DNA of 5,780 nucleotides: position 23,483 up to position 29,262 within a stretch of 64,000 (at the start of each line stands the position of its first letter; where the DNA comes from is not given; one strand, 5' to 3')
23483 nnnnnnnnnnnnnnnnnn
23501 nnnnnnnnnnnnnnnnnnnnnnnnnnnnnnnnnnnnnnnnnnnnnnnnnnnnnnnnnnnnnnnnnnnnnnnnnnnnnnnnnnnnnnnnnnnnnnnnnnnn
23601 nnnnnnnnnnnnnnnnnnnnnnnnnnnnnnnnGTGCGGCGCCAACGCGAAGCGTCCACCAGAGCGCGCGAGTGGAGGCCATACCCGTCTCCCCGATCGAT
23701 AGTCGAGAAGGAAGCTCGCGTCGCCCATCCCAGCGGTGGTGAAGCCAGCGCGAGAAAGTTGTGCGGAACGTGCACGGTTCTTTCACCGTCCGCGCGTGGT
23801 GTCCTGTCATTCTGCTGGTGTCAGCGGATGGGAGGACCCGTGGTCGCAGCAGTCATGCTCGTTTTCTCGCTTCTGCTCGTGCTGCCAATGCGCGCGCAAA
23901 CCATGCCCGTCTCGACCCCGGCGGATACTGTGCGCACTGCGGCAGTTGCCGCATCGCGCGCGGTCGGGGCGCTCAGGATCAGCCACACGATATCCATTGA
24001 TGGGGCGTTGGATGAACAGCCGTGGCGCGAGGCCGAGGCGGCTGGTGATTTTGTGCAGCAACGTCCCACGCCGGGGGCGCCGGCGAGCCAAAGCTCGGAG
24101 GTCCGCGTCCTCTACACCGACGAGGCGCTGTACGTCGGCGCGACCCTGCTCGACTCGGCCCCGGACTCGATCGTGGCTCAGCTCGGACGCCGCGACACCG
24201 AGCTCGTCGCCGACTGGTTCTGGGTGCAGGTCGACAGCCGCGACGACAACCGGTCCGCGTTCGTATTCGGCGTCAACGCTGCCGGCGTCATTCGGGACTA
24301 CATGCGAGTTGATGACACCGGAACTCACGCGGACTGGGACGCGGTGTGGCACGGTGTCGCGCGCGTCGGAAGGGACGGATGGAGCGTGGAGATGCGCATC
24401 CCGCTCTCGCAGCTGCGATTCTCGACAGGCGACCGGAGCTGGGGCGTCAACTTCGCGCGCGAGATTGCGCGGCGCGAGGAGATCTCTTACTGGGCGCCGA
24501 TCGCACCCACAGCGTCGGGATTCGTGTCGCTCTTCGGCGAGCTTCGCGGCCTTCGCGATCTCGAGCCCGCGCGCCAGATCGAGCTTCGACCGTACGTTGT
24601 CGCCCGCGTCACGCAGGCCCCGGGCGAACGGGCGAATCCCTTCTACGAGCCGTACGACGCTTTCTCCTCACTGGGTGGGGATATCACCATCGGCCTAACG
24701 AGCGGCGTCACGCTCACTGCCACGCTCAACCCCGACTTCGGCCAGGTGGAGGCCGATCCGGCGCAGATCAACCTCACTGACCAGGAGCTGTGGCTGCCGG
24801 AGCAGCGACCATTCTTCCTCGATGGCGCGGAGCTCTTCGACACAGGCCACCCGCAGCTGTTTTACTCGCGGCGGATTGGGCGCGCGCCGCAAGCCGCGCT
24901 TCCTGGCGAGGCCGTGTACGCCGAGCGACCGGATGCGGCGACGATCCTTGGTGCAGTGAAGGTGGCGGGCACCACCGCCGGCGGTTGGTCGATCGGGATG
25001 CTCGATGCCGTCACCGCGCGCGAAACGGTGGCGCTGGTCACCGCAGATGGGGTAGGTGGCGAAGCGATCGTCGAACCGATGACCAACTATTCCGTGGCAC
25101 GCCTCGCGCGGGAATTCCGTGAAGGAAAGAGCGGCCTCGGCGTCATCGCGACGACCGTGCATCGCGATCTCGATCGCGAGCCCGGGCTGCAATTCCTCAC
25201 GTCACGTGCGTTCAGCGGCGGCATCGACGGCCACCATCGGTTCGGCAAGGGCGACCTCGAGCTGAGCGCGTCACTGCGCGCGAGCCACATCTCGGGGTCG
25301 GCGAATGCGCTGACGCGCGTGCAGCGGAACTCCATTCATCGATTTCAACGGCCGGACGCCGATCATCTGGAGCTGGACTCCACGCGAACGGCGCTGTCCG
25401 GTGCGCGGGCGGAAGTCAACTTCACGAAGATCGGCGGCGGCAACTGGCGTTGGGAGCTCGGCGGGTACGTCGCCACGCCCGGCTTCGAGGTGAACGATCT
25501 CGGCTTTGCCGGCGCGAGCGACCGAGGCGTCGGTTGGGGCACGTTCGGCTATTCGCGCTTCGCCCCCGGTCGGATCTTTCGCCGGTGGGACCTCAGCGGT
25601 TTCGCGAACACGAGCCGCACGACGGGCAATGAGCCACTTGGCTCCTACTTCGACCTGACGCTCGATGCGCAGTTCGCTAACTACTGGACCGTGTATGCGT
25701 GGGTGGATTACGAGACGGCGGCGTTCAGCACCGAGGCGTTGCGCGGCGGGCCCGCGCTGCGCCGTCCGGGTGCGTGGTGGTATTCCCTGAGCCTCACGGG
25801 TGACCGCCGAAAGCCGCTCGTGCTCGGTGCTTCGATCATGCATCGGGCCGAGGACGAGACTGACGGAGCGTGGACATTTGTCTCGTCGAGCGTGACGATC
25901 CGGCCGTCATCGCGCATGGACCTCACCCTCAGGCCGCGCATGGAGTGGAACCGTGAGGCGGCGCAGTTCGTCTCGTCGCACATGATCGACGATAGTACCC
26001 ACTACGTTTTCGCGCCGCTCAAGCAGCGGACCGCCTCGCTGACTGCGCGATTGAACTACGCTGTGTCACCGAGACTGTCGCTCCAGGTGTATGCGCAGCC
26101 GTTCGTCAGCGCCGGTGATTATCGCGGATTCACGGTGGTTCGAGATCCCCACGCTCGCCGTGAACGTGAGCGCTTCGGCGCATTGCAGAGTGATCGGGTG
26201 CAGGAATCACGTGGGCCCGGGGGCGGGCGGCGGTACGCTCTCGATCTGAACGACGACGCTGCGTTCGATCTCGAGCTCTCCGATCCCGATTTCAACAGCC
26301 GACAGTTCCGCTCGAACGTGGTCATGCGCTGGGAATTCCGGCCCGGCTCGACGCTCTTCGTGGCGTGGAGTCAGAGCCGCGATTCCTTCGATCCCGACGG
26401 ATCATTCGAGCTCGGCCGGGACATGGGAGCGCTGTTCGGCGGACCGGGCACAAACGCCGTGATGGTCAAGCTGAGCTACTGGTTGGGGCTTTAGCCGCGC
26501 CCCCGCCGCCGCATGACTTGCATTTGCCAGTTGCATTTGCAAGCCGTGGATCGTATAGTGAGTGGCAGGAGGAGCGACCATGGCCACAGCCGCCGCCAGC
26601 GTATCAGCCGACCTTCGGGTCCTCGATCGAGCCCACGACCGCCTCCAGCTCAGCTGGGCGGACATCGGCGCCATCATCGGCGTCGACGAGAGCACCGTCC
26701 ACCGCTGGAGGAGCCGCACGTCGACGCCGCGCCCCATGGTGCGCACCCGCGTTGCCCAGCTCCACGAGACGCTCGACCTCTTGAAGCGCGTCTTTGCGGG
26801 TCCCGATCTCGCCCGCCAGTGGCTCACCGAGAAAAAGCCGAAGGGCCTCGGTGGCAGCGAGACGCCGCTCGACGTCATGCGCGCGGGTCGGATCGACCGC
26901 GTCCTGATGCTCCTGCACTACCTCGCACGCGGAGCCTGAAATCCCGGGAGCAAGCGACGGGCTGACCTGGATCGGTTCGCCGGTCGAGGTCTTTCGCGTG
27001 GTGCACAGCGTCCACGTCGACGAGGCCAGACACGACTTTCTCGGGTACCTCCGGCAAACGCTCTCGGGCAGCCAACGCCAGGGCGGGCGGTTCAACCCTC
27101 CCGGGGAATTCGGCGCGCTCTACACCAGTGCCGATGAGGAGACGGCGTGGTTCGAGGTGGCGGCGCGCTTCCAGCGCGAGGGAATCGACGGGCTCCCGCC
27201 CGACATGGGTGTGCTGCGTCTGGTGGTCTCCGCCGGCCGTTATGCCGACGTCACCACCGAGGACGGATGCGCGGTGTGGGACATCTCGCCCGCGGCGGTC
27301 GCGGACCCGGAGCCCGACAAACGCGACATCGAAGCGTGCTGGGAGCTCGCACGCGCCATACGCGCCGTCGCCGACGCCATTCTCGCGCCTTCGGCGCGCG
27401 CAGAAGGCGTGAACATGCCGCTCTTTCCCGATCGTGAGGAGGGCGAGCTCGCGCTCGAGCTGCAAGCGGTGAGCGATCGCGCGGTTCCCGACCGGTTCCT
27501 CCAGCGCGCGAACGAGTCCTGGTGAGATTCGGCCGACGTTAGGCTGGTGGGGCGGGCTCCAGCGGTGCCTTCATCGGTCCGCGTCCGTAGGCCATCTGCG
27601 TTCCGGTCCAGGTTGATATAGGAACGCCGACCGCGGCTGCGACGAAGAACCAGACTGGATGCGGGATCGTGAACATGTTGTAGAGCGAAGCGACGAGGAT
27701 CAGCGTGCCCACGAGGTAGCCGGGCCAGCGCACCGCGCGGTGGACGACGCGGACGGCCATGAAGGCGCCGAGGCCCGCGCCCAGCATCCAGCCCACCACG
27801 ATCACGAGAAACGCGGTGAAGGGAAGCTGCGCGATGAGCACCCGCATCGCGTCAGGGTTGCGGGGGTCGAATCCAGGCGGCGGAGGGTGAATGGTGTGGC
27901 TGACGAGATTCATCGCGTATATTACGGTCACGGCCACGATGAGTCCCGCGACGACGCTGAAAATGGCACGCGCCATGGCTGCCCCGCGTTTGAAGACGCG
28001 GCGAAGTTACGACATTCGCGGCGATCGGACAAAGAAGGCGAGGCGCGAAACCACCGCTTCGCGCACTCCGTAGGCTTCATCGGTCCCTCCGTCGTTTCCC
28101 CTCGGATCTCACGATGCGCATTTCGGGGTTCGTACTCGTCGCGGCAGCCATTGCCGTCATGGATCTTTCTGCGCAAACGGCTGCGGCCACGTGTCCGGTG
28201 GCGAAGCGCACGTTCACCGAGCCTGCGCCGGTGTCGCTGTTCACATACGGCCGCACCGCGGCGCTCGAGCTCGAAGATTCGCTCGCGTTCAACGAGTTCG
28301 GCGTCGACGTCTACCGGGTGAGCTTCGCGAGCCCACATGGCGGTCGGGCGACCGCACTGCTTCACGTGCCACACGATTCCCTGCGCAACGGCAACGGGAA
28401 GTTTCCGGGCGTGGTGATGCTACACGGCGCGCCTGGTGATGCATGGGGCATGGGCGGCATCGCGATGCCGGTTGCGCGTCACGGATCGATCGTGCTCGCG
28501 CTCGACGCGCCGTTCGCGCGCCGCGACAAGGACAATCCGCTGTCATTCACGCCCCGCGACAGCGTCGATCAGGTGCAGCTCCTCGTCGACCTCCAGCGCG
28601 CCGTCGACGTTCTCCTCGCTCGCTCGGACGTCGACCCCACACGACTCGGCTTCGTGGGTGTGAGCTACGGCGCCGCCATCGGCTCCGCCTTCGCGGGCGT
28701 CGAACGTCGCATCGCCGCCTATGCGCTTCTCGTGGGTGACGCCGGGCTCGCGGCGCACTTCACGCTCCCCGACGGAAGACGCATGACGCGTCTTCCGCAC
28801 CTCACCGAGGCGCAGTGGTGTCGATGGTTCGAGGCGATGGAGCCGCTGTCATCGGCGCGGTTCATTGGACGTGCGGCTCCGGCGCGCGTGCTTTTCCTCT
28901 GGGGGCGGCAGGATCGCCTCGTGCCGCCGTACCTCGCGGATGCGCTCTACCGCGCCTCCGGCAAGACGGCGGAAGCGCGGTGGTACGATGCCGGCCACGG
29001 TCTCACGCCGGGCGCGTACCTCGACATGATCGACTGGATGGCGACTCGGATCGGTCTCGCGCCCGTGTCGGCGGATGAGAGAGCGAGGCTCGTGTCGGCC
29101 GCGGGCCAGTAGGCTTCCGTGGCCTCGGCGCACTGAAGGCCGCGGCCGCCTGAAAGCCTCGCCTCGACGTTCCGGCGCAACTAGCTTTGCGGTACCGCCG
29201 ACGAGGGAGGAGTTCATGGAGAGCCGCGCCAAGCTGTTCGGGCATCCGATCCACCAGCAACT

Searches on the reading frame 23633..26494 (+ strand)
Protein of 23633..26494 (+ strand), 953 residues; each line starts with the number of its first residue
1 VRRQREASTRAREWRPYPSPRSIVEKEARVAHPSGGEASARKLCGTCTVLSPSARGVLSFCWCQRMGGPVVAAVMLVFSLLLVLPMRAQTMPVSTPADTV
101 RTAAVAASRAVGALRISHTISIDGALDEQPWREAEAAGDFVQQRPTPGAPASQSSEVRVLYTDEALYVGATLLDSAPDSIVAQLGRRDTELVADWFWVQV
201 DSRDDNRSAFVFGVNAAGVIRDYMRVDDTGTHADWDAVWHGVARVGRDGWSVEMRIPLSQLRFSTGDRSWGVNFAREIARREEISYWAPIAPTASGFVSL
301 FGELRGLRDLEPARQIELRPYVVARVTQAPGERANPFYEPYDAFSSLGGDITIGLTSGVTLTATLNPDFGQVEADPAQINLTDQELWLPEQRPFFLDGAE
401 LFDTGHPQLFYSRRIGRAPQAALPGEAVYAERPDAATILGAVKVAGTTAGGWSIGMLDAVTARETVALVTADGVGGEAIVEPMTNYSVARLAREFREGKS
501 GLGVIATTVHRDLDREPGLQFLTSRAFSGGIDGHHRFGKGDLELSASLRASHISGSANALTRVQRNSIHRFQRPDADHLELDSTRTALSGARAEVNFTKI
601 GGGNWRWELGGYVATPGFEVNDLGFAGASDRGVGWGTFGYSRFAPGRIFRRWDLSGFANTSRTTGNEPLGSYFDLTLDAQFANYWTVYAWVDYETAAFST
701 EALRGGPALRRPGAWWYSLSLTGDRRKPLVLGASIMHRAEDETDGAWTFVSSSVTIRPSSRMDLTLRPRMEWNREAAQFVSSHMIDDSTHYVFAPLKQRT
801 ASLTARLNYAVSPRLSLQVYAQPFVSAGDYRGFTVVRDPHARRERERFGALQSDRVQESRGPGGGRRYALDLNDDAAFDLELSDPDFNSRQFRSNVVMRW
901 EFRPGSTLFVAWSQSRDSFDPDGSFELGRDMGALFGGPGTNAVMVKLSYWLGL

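Call 89: search_protein_families(library=pfam, proteins=[window:23633-26494:+], max_evalue=0.00001)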
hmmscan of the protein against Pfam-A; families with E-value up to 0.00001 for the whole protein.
window:23633-26494:+ (953 aa): 1 family
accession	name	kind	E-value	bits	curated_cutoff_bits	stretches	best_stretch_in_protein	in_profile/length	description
PF19313.5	DUF5916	-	5.7e-63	214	22.6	1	316-951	5-563/572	Domain of unknown function (DUF5916)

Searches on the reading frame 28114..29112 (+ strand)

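Call 61: search_protein_families(library=pfam, proteins=[window:28114-29112:+], max_evalue=0.01)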
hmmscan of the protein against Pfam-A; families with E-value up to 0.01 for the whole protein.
window:28114-29112:+ (332 aa): 5 families
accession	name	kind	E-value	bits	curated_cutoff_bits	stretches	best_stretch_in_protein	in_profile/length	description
PF05448.18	AXE1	-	6.9e-08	32.1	21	1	59-204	49-204/321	Acetyl xylan esterase (AXE1)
PF00561.26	Abhydrolase_1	-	2.1e-06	28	25.8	0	100-210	3-103/245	alpha/beta hydrolase fold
PF12697.13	Abhydrolase_6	-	7.3e-06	27.2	26.3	1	100-296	1-205/217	Alpha/beta hydrolase family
PF00326.27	Peptidase_S9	-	0.0026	17.7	22.6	1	158-297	46-189/213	Prolyl oligopeptidase family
PF01738.24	DLH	-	0.0052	16.8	21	0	96-204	12-125/217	Dienelactone hydrolase family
